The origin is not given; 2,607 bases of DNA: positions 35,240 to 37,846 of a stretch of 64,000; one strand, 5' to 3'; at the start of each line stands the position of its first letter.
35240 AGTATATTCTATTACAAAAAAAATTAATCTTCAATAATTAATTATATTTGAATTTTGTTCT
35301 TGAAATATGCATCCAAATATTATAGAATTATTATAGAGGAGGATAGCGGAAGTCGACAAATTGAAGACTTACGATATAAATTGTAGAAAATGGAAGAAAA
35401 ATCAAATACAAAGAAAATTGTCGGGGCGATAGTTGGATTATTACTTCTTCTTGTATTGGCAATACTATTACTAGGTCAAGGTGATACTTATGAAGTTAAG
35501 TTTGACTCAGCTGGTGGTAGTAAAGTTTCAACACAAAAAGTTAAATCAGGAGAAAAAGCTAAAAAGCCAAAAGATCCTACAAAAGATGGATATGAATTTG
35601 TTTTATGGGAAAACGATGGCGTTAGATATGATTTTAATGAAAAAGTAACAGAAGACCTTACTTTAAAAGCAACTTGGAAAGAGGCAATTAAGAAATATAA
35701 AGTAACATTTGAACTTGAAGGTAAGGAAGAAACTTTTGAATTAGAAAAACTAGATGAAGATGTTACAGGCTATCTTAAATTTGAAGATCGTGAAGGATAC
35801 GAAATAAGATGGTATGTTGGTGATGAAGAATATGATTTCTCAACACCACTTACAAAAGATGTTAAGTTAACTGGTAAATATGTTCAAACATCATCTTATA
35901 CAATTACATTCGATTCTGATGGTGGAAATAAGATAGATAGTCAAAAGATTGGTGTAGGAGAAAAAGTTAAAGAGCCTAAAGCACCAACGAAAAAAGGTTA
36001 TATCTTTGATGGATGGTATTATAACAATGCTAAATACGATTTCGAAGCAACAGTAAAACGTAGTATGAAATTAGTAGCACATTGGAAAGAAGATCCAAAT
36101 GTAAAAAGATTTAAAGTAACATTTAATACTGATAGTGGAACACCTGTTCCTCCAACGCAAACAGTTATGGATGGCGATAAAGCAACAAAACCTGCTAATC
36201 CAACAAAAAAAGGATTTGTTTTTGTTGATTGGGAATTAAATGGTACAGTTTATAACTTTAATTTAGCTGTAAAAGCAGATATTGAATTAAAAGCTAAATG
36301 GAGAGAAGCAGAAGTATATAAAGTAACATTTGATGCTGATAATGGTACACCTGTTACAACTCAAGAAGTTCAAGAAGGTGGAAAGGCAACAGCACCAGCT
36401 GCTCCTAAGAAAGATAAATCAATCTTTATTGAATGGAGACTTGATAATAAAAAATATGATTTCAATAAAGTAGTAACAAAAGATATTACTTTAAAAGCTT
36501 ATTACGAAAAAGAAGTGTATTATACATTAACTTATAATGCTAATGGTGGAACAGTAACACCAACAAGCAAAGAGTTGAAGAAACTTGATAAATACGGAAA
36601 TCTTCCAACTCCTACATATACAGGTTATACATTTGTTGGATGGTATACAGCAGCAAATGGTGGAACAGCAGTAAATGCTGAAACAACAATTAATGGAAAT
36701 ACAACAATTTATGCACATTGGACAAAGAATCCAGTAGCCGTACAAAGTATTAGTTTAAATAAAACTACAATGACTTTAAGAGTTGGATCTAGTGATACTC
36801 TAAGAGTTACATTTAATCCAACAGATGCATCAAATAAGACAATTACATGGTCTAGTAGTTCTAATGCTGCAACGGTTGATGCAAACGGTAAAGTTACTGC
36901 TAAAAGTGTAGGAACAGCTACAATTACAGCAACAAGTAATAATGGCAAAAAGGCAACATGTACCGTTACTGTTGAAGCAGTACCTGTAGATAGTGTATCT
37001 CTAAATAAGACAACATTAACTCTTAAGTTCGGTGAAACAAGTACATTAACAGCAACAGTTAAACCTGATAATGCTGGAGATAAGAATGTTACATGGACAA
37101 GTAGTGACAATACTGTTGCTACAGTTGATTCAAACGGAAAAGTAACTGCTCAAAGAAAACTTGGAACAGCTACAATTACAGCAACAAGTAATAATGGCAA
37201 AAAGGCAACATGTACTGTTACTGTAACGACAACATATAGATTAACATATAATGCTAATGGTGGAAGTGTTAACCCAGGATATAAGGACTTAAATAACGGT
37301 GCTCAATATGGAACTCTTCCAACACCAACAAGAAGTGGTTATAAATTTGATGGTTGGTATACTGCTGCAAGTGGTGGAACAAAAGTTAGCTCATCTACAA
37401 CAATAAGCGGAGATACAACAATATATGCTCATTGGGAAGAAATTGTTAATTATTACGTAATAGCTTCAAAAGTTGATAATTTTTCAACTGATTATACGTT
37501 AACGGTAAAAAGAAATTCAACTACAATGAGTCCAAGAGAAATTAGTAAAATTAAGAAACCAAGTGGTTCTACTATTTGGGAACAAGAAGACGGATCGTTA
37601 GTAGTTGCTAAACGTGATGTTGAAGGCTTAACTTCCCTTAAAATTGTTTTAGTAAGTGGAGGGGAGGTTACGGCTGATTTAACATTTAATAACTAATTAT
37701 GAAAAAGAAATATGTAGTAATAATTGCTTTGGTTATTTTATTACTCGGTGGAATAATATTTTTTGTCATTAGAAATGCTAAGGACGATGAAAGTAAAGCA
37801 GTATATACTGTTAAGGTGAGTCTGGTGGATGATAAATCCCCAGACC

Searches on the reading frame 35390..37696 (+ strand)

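Call 14: search_protein_families(library=pfam, proteins=[window:35390-37696:+], max_evalue=0.001)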
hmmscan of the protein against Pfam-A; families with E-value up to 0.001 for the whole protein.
window:35390-37696:+ (768 aa): 5 families
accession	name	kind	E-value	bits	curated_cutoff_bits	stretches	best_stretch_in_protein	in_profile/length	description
PF09479.16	Flg_new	-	1.2e-85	282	27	6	616-681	1-65/65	Listeria-Bacteroides repeat domain (List_Bact_rpt)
PF02368.24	Big_2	-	6.1e-37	125.9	22.8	2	532-610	1-79/79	Bacterial Ig-like domain (group 2)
PF18998.6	Flg_new_2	-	1.9e-08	34.6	23.6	1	616-685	1-72/73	Divergent InlB B-repeat domain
PF21764.3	Invasin_D4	-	1.9e-07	32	27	0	472-509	27-64/88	Invasin, domain 4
PF15780.11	ASH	-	0.00032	21.2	27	0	510-574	25-91/98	Abnormal spindle-like microcephaly-assoc'd, ASPM-SPD-2-Hydin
